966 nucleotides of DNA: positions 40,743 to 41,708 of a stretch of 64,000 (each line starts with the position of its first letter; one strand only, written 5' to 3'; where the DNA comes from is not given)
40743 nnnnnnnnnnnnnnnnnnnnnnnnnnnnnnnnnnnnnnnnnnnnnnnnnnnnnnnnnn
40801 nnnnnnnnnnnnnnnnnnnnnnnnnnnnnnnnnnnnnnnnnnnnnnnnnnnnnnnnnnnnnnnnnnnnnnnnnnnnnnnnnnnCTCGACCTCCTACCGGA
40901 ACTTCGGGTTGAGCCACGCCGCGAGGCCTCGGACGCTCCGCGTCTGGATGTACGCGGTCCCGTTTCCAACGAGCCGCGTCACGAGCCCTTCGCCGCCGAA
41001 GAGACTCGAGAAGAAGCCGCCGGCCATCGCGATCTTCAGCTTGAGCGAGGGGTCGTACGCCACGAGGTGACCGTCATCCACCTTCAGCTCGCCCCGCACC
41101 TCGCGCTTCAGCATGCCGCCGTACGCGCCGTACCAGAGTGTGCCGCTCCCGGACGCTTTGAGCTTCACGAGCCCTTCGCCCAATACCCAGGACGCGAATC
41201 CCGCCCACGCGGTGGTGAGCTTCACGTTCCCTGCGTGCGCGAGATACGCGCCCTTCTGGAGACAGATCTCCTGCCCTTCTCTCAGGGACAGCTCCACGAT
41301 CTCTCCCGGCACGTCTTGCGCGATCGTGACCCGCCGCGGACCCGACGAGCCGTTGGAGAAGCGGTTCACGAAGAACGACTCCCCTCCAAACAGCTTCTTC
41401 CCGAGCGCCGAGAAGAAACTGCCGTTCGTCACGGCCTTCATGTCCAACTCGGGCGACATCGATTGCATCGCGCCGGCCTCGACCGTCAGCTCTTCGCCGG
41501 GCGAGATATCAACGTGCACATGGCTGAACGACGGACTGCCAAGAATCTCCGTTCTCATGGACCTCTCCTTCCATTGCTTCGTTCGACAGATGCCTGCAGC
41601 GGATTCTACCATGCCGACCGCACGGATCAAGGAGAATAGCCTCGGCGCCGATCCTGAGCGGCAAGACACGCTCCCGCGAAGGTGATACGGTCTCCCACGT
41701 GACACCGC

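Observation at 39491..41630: Operon of three tandem AIM24/DUF124 paralogs of unknown function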

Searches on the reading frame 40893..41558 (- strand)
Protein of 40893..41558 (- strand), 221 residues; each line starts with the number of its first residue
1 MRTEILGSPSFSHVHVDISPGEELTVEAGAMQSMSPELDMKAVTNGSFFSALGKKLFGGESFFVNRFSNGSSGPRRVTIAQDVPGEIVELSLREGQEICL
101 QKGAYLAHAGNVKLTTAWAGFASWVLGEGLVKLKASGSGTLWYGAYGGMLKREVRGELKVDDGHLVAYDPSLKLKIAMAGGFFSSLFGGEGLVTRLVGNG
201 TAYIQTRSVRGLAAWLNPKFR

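Call 3: search_protein_families(library=pfam, proteins=[window:40896-41558:-], max_evalue=0.01)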
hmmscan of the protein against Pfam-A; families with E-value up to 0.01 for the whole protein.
seq(221 aa): 1 family
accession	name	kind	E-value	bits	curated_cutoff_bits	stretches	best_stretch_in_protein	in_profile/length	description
PF01987.23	AIM24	-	3.1e-59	200.5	25.7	1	4-207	2-205/205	Mitochondrial biogenesis AIM24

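Call 4: search_protein_families(library=ncbifam, proteins=[window:40896-41558:-], max_evalue=0.01)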
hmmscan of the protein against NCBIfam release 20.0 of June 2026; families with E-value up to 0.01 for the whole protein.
seq(221 aa): 1 family
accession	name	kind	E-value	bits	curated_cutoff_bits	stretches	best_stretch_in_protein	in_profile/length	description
TIGR00266.1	TIGR00266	hypoth_equivalog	2.3e-55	187.6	96.6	1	1-219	1-217/222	TIGR00266 family protein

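Call 9: find_related_loci(query=A1, collection=genome_contigs, flank=6000)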
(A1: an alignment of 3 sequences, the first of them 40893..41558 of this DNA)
Query A1 (221 aa) in genome_contigs; peptide patterns used: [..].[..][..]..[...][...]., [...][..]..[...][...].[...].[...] (x = any residue, [..] = any of these).
599 stretches matched a pattern (row limit reached: there are more); 472 encode a relative of the query (tblastn E <= 1e-3); the best 80 are kept; 80 distinct loci.
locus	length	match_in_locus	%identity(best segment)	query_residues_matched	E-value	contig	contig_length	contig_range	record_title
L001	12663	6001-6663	80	1-221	7e-120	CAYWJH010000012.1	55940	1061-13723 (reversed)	MAG TPA_asm: uncultured Spirochaetaceae bacterium isolate binchicken_co8_335 genome assembly, contig: NODE_451_length_55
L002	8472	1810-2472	78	1-221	2e-118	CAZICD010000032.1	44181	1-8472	MAG TPA_asm: uncultured Spirochaetaceae bacterium isolate SRP332253_co1_186 genome assembly, contig: NODE_992_length_441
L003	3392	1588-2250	71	1-221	9e-111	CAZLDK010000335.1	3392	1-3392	MAG TPA_asm: uncultured Spirochaetaceae bacterium isolate SRP332253_co1_172 genome assembly, contig: NODE_42337_length_3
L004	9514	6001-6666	72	1-221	1e-107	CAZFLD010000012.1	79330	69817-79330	MAG TPA_asm: uncultured Spirochaetales bacterium isolate SRP141376_co3_407 genome assembly, contig: NODE_649_length_7933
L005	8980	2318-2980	72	1-221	6e-108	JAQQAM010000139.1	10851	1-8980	MAG: Spirochaetales bacterium isolate bin_41 k141_255464, whole genome shotgun sequence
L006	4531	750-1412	70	1-221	2e-104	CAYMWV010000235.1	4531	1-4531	MAG TPA_asm: uncultured Sediminispirochaeta sp. isolate binchicken_co8_328 genome assembly, contig: NODE_38683_length_45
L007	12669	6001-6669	69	1-221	8e-104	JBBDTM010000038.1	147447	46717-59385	MAG: Alkalispirochaeta sp. isolate LejiaC_59_14 Lejia_C_209_length_147447_cov_8, whole genome shotgun sequence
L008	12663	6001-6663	69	1-221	5e-103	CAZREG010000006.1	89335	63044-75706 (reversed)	MAG TPA_asm: uncultured Spirochaetaceae bacterium isolate binchicken_co8_177 genome assembly, contig: NODE_108_length_89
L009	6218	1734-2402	69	1-221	1e-102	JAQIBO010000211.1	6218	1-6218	MAG: Spirochaeta sp. isolate GH27 k119_399596, whole genome shotgun sequence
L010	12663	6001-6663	67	1-221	3e-102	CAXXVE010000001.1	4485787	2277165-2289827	MAG: Oceanispirochaeta sp. isolate f5732356-8709-406b-9c96-d2d48403afd9 genome assembly, contig: contig_1, whole genome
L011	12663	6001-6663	71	1-221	1e-101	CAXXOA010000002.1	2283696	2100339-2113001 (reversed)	MAG: Oceanispirochaeta sp. isolate e4e86e68-3d71-4051-a5c4-061fe725b7fb genome assembly, contig: contig_2, whole genome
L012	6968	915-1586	61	1-221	2e-91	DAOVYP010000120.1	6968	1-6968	MAG TPA_asm: Spirochaeta sp. isolate CSMAG_1786 CSMAG_1786_k141_614497_length_6968_cov_18.0000, whole genome shotgun seq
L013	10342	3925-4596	60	1-221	2e-91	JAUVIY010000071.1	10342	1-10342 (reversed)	MAG: Spirochaeta sp. isolate CSMAG_440 CSMAG_440_k127_2854730_length_10342_cov_42.1602, whole genome shotgun sequence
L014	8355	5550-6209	58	1-221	9e-84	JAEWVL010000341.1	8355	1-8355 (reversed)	MAG: Spirochaetes bacterium isolate OH_SDB_61 k127_1203742, whole genome shotgun sequence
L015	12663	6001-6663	57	1-221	2e-82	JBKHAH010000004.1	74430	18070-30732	MAG: Bacteroidales bacterium isolate D1M01_13 NODE_210_length_74430_cov_19.231919, whole genome shotgun sequence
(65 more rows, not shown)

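Call 15: search_protein_families(library=padloc, proteins=[window:40893-41558:-], max_evalue=0.1)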
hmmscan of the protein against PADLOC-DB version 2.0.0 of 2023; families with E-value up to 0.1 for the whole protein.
window:40893-41558:- (221 aa): 0 families

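Call 38: search_protein_representatives(alignment_id=A1)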
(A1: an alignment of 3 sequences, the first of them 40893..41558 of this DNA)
Query: 3 sequences, 223 profile positions. Proteins with E-value up to 0.001 (for the whole library): 6280; up to 1e-10: 3145; up to 1e-30: 521. The best 150 are listed.
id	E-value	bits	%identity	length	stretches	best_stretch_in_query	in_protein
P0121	5.8e-82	290.4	-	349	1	1-222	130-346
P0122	2.6e-72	258.8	-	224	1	1-218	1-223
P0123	1.0e-70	253.6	-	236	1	3-219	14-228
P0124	1.6e-70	253.0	-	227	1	1-214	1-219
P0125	3.8e-69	248.5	-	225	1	1-221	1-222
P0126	9.8e-69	247.1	-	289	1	2-199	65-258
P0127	2.4e-68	245.9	-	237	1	1-215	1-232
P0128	8.8e-68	244.0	-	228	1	1-218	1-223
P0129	2.5e-67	242.5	-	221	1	1-218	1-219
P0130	7.9e-67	240.9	-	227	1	1-219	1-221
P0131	1.3e-66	240.2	-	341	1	2-220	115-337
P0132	1.7e-66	239.8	-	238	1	1-218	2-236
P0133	7.4e-66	237.7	-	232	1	1-219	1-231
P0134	9.1e-66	237.4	-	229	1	1-217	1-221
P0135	8.3e-65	234.3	-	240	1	2-220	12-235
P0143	1.9e-63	229.8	-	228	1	1-218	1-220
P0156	1.3e-60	220.6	-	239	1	1-218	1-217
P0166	2.9e-58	212.9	-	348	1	1-216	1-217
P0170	2.1e-57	210.0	-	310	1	4-218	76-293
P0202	6.4e-52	192.1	-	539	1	4-219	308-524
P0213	2.1e-50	187.2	-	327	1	4-217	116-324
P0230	2.2e-48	180.6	-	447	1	3-215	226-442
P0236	1.7e-47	177.7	-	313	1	4-221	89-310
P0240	3.6e-47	176.6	-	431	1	2-219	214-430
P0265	4.2e-45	169.9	-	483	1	10-220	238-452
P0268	7.2e-45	169.1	-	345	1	9-216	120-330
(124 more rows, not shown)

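Call 41: find_homologous_proteins(query=window:40896-41558:-, max_evalue=0.00001)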
Query window:40896-41558:- (221 aa): 416 proteins with E <= 0.00001 among 818 candidates; the best 120 are listed.
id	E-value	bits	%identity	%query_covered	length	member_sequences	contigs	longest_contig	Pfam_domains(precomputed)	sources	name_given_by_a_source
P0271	1.9e-141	487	100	100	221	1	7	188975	PF01987.24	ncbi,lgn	ncbi:MAG: TIGR00266 family protein [Spirochaetota bacterium]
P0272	4.5e-117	407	81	100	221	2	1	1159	PF01987.24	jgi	-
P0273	6.4e-117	407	82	100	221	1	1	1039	PF01987.24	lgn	-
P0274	4.1e-115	401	80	100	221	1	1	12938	PF01987.24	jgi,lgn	jgi:uncharacterized protein (TIGR00266 family)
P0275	4.6e-115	401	80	100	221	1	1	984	PF01987.24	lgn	-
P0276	1.3e-114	399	80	100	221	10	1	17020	PF01987.24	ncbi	ncbi:MAG: TIGR00266 family protein [Spirochaetota bacterium]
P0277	3.3e-114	398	80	100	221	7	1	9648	PF01987.24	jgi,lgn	-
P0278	3.4e-114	398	79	100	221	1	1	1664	PF01987.24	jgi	jgi:uncharacterized protein (TIGR00266 family)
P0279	5.7e-114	397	80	100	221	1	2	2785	PF01987.24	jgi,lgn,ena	jgi:uncharacterized protein (TIGR00266 family)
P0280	7.2e-114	397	79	100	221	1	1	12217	PF01987.24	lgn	-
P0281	2.5e-113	395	78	100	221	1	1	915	PF01987.24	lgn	-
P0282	7.5e-112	390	79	100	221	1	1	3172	PF01987.24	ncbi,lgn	ncbi:MAG: TIGR00266 family protein [Spirochaetota bacterium]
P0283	9.2e-110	383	78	100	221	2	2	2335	PF01987.24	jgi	-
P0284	1.3e-109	383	77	100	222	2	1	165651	PF01987.24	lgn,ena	-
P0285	3.3e-109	381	76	100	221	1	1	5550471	PF01987.24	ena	-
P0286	4.0e-109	381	75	100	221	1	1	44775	PF01987.24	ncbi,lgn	-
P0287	2.8e-108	378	76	100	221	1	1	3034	PF01987.24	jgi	jgi:uncharacterized protein (TIGR00266 family)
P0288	9.8e-107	373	73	100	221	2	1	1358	PF01987.24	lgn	-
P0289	1.4e-105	370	73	100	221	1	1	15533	PF01987.24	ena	-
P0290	1.0e-104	367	73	100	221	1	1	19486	PF01987.24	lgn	-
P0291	2.6e-104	365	71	100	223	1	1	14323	PF01987.24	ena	-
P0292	1.3e-103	363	71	100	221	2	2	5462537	PF01987.24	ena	-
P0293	1.9e-103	363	73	100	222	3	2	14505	PF01987.24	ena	-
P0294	2.6e-103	362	71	100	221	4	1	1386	PF01987.24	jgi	jgi:uncharacterized protein (TIGR00266 family)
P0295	3.9e-103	362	74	100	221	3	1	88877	PF01987.24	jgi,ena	jgi:uncharacterized protein (TIGR00266 family)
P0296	4.7e-103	361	71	100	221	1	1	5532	PF01987.24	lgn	-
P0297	6.6e-103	361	71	100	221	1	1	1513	PF01987.24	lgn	-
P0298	7.1e-103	361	72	100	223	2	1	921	PF01987.24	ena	-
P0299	9.1e-103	360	73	100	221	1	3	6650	PF01987.24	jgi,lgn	jgi:uncharacterized protein (TIGR00266 family)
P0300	1.6e-102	360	72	100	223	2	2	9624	PF01987.24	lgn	-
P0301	2.1e-102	359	70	100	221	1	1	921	PF01987.24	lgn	-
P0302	2.3e-102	359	71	100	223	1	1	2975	PF01987.24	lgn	-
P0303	3.8e-102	358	72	100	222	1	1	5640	PF01987.24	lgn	-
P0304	4.4e-102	358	71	100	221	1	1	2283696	PF01987.24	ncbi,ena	-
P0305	5.5e-102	358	71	100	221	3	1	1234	PF01987.24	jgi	jgi:uncharacterized protein (TIGR00266 family)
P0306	6.2e-102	358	74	100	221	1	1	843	PF01987.24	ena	-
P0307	8.3e-102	357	71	100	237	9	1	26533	PF01987.24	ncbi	-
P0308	9.3e-102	357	79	93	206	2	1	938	PF01987.24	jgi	jgi:uncharacterized protein (TIGR00266 family)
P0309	1.4e-101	357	71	100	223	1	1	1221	PF01987.24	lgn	-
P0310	2.3e-101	356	70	100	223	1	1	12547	PF01987.24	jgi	-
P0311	2.5e-101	356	72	100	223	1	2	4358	PF01987.24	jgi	jgi:uncharacterized protein (TIGR00266 family)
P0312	9.4e-101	354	77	93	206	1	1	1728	PF01987.24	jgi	-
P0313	9.6e-101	354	70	100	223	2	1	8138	PF01987.24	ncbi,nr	ncbi:MAG: TIGR00266 family protein [Spirochaetales bacterium]|nr:TIGR00266 family protein [Spirochae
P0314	1.1e-100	354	72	100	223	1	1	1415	PF01987.24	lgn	-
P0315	1.2e-100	353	70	100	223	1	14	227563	PF01987.24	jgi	jgi:uncharacterized protein (TIGR00266 family)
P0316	3.5e-100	352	70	100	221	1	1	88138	PF01987.24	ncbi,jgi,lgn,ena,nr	ncbi:MAG: TIGR00266 family protein [Spirochaetaceae bacterium 4572_59]|nr:MAG: TIGR00266 family prot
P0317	7.6e-100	351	70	100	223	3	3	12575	PF01987.24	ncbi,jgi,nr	ncbi:MAG: TIGR00266 family protein [Spirochaetaceae bacterium]|jgi:uncharacterized protein (TIGR0026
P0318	8.6e-100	351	71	100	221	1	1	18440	PF01987.24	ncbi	-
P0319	1.2e-99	350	70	100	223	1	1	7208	PF01987.24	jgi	jgi:uncharacterized protein (TIGR00266 family)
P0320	1.8e-99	350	70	100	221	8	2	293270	PF01987.24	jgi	jgi:uncharacterized protein (TIGR00266 family)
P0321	2.3e-99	349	70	100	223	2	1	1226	PF01987.24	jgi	jgi:uncharacterized protein (TIGR00266 family)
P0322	3.2e-99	349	69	100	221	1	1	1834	PF01987.24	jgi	-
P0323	5.3e-99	348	67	100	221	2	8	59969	PF01987.24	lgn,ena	-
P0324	6.4e-99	348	70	100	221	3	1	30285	PF01987.24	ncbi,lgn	-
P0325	8.3e-99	347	71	100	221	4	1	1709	PF01987.24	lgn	-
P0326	1.2e-98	347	69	100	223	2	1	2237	PF01987.24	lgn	-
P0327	1.5e-98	347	68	100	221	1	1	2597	PF01987.24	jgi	jgi:uncharacterized protein (TIGR00266 family)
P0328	1.8e-98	346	70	100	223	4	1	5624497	PF01987.24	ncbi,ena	-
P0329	4.9e-98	345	70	100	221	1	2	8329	PF01987.24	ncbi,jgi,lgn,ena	jgi:uncharacterized protein (TIGR00266 family)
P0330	5.2e-98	345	67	100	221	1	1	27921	PF01987.24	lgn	-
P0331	6.2e-98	345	69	100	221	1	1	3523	PF01987.24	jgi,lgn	jgi:uncharacterized protein (TIGR00266 family)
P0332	6.8e-98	344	69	100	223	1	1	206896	PF01987.24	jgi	-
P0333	9.8e-98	344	67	100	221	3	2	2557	PF01987.24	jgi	jgi:uncharacterized protein (TIGR00266 family)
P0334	2.0e-97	343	69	100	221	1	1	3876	PF01987.24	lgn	-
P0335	2.0e-97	343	69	100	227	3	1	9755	PF01987.24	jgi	jgi:uncharacterized protein (TIGR00266 family)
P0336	2.1e-97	343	67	100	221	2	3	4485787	PF01987.24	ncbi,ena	-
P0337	5.6e-97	341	68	100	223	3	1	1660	PF01987.24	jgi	jgi:uncharacterized protein (TIGR00266 family)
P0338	8.2e-97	341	71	100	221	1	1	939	PF01987.24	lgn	-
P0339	1.8e-96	340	66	100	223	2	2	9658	PF01987.24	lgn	-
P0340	6.3e-96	338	67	100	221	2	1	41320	PF01987.24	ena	-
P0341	7.2e-96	338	66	100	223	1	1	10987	PF01987.24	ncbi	ncbi:MAG: TIGR00266 family protein [Alkalispirochaeta sp.]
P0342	8.8e-96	338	67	100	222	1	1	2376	PF01987.24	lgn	-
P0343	1.5e-95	337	66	100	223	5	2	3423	PF01987.24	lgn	-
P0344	4.1e-95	335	67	100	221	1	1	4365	PF01987.24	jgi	-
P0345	4.8e-95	335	67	100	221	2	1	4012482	PF01987.24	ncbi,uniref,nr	ncbi:TIGR00266 family protein [Oceanispirochaeta crateris]|uniref:TIGR00266 family protein n=1 Tax=O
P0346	5.0e-94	332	68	100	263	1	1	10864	PF01987.24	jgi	-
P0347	5.2e-94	332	69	100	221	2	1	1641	PF01987.24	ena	-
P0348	8.3e-94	331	67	100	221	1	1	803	PF01987.24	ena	-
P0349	1.6e-93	330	65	100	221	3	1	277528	PF01987.24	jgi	-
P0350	2.6e-93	329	64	100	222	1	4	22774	PF01987.24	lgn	-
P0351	4.5e-93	329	66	100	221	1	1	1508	PF01987.24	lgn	-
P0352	8.9e-93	328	66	100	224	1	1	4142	PF01987.24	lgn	-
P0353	1.0e-92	328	67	100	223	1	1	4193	PF01987.24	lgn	-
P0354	2.5e-92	326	65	100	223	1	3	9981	PF01987.24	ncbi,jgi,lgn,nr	ncbi:MAG TPA: TIGR00266 family protein [Alkalispirochaeta sp.]|nr:TIGR00266 family protein [Alkalisp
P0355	1.0e-90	321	65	100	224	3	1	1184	PF01987.24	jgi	jgi:uncharacterized protein (TIGR00266 family)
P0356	1.3e-90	321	68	100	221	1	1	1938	PF01987.24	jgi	jgi:uncharacterized protein (TIGR00266 family)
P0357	2.3e-90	320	70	93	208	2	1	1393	PF01987.24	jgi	jgi:uncharacterized protein (TIGR00266 family)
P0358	4.3e-90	319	64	100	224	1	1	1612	PF01987.24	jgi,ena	-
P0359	1.1e-89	318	63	100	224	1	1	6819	PF01987.24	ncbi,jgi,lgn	jgi:uncharacterized protein (TIGR00266 family)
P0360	4.0e-89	316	66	100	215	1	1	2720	PF01987.24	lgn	-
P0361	2.0e-88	314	65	100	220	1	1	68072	PF01987.24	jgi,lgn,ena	-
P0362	2.6e-88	313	76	82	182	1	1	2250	PF01987.24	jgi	-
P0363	3.5e-88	313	62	100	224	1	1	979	PF01987.24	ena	-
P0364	7.1e-88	312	63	100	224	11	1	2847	PF01987.24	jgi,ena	-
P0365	8.5e-88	311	61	100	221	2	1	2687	PF01987.24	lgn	-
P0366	6.5e-87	309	63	100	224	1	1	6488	PF01987.24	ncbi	-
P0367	7.8e-86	305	62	100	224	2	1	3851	PF01987.24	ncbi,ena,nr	ncbi:MAG: TIGR00266 family protein [Spirochaetaceae bacterium]|nr:TIGR00266 family protein [Spirocha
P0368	1.0e-85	305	62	100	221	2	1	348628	PF01987.24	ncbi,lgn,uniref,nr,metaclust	ncbi:TIGR00266 family protein [Spirochaeta lutea]|uniref:TIGR00266 family protein n=1 Tax=Spirochaet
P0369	1.0e-85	305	63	100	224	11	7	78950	PF01987.24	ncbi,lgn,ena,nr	ncbi:MAG: TIGR00266 family protein [Spirochaetaceae bacterium]|nr:TIGR00266 family protein [Spirocha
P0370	6.1e-85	302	61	100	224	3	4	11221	PF01987.24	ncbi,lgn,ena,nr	ncbi:MAG: TIGR00266 family protein [Spirochaetaceae bacterium]|nr:TIGR00266 family protein [Spirocha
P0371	1.6e-83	297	69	86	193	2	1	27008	PF01987.24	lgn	-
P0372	8.8e-82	292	66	88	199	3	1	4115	PF01987.24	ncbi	-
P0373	1.1e-81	291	66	88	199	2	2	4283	PF01987.24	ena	-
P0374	6.8e-80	286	61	98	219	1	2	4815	PF01987.24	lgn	-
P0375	7.3e-79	282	58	100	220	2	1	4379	PF01987.24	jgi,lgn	-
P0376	1.6e-78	281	58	100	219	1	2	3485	PF01987.24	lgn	-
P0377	3.2e-78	280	56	100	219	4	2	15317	PF01987.24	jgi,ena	-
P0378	6.4e-78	279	59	100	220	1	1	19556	PF01987.24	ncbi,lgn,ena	-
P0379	6.6e-78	279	58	100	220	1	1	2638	PF01987.24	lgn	-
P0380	1.2e-77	278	60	100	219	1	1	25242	PF01987.24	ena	-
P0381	1.2e-77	278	57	100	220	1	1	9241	PF01987.24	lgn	-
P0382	1.4e-77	278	57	100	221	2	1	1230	PF01987.24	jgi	jgi:uncharacterized protein (TIGR00266 family)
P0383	1.9e-77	278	58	99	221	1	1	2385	PF01987.24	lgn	-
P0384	1.9e-77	278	57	100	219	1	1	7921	PF01987.24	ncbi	-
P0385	2.3e-77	277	58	100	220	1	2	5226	PF01987.24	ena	-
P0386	2.3e-77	277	57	100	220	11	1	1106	PF01987.24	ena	-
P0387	2.5e-77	277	56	100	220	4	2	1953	PF01987.24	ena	-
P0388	6.7e-77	276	58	100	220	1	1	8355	PF01987.24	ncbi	-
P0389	9.1e-77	275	55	100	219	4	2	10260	PF01987.24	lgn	-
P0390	1.0e-76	275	56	100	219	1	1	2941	PF01987.24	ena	-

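Call 52: find_encoding_contigs(protein=P0125, flank=5000, max_places=4)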
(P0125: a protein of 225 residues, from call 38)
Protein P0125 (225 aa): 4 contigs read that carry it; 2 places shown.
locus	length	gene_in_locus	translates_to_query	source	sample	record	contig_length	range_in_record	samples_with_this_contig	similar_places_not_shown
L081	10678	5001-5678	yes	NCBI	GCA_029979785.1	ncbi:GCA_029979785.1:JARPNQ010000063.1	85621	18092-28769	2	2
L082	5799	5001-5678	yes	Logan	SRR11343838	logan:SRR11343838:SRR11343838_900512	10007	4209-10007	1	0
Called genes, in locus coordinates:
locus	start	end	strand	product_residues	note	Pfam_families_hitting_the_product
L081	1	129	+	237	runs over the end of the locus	-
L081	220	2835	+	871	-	PF01326:PPDK_N, PF00391:PEP-utilizers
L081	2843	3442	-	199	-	PF01205:Impact_N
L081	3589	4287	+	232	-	PF01987:AIM24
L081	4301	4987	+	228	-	PF01987:AIM24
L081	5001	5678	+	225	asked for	PF01987:AIM24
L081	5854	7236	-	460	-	PF00989:PAS (faint), PF00512:HisKA, PF02518:HATPase_c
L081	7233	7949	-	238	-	PF00072:Response_reg, PF00486:Trans_reg_C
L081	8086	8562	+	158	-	PF02082:Rrf2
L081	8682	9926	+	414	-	-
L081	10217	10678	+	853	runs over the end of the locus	-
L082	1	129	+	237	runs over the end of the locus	-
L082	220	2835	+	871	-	PF01326:PPDK_N, PF00391:PEP-utilizers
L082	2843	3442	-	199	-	PF01205:Impact_N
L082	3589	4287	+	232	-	PF01987:AIM24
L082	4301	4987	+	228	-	PF01987:AIM24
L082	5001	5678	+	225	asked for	PF01987:AIM24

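Call 57: find_encoding_contigs(protein=P0127, flank=5000, max_places=3)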
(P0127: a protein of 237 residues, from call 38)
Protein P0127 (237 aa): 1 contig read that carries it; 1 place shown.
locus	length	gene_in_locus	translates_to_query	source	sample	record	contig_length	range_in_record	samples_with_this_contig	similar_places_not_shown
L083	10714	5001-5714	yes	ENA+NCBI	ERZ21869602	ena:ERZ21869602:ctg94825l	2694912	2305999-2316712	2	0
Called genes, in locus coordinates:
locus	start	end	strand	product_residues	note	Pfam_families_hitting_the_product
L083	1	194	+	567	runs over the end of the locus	PF03485:Arg_tRNA_synt_N, PF00750:tRNA-synt_1d, PF05746:DALR_1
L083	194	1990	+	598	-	PF02113:Peptidase_S13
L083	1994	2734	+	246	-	-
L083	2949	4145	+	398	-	PF00202:Aminotran_3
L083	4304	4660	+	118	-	PF08821:CGGC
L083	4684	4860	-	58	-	-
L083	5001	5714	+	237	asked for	PF01987:AIM24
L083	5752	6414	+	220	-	PF01987:AIM24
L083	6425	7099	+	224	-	PF01987:AIM24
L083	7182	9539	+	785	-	PF05226:CHASE2, PF00211:Guanylate_cyc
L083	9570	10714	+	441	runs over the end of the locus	PF08245:Mur_ligase_M, PF02875:Mur_ligase_C, PF27239:FOL3_C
